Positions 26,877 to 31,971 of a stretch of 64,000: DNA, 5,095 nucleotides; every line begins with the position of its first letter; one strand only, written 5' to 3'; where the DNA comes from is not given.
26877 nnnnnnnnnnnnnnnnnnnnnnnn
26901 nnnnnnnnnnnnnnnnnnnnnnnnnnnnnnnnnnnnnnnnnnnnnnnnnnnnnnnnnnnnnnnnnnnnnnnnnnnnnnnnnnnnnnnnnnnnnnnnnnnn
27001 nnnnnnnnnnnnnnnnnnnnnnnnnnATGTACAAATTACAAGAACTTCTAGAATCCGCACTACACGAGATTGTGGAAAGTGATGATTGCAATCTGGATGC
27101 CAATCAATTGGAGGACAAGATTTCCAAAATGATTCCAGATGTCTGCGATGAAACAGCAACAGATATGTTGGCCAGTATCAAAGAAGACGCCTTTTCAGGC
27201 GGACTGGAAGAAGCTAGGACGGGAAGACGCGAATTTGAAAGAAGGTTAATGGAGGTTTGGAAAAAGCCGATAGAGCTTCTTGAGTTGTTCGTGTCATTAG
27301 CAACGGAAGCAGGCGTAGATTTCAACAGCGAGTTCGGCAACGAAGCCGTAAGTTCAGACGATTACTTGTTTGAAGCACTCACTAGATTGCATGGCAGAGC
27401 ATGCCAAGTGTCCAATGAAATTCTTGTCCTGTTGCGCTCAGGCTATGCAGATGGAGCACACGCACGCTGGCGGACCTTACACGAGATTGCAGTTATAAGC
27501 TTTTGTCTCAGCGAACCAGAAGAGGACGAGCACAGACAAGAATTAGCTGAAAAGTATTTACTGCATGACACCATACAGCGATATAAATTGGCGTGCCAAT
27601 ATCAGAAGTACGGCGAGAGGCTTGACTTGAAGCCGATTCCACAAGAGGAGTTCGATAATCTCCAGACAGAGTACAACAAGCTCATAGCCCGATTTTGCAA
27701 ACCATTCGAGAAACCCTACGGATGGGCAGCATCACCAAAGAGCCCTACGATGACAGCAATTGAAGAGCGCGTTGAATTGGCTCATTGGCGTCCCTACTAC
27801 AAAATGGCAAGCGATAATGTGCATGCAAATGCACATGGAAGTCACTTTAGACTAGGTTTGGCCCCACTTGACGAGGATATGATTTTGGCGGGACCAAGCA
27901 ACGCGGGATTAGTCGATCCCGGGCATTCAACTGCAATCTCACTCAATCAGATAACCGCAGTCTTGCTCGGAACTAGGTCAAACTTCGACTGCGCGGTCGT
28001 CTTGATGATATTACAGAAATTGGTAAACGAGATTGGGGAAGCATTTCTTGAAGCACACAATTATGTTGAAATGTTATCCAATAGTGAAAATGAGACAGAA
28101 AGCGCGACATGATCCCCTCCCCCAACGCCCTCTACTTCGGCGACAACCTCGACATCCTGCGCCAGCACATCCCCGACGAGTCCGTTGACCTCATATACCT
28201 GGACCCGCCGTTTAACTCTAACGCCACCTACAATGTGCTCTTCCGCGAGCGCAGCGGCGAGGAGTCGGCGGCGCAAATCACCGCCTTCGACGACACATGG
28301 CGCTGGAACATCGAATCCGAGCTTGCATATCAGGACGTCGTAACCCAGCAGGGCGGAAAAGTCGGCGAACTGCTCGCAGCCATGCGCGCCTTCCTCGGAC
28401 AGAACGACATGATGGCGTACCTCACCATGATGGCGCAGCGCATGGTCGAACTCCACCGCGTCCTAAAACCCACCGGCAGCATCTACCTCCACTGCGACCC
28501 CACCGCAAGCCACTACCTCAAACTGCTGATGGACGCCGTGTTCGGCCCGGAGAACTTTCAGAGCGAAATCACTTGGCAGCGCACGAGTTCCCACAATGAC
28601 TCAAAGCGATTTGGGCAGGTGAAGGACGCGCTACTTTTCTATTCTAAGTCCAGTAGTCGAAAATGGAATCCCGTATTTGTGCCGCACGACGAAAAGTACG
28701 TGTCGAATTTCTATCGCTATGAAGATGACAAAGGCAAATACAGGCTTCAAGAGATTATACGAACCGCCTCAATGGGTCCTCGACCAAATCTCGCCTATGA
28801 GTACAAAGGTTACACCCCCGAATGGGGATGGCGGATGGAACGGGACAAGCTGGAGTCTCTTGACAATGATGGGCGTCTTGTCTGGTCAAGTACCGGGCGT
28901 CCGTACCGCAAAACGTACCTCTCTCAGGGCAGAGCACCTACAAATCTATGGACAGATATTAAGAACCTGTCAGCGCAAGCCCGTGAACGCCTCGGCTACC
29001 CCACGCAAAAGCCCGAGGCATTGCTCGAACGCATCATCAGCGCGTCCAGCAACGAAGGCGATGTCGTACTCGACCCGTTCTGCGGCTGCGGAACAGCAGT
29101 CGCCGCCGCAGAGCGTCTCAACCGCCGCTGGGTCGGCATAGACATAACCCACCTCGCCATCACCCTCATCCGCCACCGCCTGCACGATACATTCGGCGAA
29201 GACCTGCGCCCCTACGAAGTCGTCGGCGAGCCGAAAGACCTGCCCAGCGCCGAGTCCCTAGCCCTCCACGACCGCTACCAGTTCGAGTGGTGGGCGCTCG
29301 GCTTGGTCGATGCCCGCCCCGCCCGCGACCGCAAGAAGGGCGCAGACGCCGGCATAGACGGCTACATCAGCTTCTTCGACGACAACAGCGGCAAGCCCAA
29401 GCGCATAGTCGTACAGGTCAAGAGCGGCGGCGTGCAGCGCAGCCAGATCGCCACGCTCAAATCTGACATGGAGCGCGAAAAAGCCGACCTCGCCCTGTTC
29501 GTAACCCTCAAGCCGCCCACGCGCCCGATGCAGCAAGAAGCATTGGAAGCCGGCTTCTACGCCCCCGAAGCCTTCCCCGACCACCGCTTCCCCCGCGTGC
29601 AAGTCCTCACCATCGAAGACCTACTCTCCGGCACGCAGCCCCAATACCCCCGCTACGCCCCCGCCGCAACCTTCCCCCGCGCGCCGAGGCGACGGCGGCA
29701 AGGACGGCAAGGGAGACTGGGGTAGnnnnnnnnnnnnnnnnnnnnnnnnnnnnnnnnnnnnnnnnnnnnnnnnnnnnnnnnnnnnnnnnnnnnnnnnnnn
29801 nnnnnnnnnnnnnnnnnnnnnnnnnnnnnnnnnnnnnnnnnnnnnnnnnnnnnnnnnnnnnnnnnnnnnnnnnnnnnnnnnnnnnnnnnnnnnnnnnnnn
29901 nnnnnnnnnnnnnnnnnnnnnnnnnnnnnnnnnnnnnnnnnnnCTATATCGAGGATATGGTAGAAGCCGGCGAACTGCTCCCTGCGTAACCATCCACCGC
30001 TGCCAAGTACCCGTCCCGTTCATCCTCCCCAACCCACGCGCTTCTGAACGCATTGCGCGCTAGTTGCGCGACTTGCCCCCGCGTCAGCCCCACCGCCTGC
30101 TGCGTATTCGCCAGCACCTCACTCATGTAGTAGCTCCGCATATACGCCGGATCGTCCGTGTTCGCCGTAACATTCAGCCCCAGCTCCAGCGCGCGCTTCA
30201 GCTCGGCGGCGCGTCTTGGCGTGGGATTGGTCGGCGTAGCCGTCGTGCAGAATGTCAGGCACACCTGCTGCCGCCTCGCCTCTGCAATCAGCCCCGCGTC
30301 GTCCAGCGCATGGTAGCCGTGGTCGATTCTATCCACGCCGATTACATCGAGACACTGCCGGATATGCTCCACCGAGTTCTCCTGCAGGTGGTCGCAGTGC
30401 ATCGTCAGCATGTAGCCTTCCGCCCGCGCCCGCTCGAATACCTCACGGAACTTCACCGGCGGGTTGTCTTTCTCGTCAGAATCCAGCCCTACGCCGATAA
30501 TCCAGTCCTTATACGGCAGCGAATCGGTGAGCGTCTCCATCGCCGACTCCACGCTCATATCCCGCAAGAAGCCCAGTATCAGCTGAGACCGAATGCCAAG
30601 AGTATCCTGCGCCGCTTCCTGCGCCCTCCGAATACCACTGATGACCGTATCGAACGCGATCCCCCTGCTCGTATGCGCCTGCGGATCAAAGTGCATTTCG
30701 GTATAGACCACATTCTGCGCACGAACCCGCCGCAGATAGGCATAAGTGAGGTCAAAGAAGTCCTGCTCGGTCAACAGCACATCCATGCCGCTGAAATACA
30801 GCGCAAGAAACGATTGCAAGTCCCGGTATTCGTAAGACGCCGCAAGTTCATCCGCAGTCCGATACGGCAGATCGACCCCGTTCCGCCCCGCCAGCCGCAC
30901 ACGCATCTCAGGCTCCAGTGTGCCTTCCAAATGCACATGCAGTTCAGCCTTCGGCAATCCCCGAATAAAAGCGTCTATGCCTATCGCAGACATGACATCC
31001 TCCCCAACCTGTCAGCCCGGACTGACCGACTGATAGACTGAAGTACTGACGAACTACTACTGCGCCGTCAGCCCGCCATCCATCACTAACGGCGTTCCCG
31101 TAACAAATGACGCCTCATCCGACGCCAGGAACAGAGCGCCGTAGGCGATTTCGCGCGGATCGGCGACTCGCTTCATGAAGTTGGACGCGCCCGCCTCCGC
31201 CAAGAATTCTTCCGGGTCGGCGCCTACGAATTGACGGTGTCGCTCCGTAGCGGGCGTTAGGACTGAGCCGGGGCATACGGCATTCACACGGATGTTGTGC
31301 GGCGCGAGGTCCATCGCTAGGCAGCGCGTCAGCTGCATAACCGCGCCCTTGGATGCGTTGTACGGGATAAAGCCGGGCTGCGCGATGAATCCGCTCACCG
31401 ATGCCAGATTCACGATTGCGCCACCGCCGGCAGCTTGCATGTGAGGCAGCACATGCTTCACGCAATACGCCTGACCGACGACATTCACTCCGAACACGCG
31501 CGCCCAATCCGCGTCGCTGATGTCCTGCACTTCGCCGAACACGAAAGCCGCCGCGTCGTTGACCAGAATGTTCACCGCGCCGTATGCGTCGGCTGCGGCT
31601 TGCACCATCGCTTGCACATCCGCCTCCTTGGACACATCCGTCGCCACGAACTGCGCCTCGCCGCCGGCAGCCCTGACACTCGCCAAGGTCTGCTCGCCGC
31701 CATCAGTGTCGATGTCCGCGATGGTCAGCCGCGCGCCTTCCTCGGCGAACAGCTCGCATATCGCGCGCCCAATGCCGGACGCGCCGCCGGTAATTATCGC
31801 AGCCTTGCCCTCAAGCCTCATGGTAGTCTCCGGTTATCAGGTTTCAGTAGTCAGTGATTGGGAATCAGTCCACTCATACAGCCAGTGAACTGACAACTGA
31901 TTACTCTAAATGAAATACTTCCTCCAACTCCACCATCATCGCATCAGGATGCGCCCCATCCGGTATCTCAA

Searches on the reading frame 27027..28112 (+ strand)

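Call 10: search_protein_families(library=pfam, proteins=[window:27027-28112:+])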
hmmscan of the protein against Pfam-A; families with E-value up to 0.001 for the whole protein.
window:27027-28112:+ (361 aa): 1 family
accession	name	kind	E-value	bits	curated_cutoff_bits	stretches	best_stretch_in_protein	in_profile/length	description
PF18928.5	DUF5677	-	2e-29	103.2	27.1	1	117-273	3-156/166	Family of unknown function (DUF5677)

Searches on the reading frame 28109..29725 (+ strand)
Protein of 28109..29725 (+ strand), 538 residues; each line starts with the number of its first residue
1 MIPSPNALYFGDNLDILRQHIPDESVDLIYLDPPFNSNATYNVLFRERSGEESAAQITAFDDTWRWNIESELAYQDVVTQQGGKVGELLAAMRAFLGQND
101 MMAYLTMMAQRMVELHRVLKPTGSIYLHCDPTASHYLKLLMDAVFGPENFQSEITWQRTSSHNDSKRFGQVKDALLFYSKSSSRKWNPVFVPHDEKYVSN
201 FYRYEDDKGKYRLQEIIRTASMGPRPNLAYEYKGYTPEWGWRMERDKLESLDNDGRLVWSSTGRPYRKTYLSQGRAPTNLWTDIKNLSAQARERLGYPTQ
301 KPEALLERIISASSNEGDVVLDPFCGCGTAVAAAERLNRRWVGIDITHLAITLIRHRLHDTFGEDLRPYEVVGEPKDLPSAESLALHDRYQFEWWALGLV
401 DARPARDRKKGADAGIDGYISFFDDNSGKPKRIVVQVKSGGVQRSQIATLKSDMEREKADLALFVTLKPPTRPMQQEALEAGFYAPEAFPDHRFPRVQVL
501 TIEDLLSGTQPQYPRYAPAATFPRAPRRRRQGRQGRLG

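Call 10: search_protein_families(library=pfam, proteins=[window:28109-29725:+])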
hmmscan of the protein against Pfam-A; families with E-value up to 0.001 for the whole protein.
window:28109-29725:+ (538 aa): 6 families
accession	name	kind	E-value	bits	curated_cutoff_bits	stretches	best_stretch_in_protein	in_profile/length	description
PF01555.25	N6_N4_Mtase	-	6.4e-44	151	26.7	1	26-350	1-215/221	DNA methylase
PF22722.2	NA-iREase1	-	9.9e-08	32.4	27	1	407-479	18-89/106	NACHT-associated inactive Restriction Endonuclease 1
PF04471.18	Mrr_cat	-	1.8e-07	31.7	21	1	407-479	27-98/115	Restriction endonuclease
PF03602.21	Cons_hypoth95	-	0.0002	21.5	24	0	13-45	100-133/182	Conserved hypothetical protein 95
PF02086.21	MethyltransfD12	-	0.00079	19.7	22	0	22-44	172-197/253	D12 class N6 adenine-specific DNA methyltransferase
PF13847.12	Methyltransf_31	-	0.00087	19.4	27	0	315-358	2-48/145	Methyltransferase domain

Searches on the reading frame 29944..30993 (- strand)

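Call 10: search_protein_families(library=pfam, proteins=[window:29944-30993:-])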
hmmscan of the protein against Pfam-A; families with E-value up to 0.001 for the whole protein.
window:29944-30993:- (349 aa): 1 family
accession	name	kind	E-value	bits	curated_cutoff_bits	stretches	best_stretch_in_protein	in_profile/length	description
PF00962.28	A_deaminase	-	6.6e-70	236.2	27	1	14-334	1-328/330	Adenosine deaminase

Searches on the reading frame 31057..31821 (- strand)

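Call 10: search_protein_families(library=pfam, proteins=[window:31057-31821:-])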
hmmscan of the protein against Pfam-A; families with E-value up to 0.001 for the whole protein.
window:31057-31821:- (254 aa): 4 families
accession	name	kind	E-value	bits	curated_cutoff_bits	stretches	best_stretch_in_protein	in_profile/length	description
PF13561.12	adh_short_C2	-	4.1e-65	220.1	27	1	14-252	3-236/236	Enoyl-(Acyl carrier protein) reductase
PF00106.31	adh_short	-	1.4e-57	194.7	26.6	1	6-197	1-192/195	short chain dehydrogenase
PF08659.16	KR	-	2.9e-13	50.6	22.6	1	9-158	4-153/180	KR domain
PF01370.27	Epimerase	-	0.00063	19.7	20.9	0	9-78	2-66/240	NAD dependent epimerase/dehydratase family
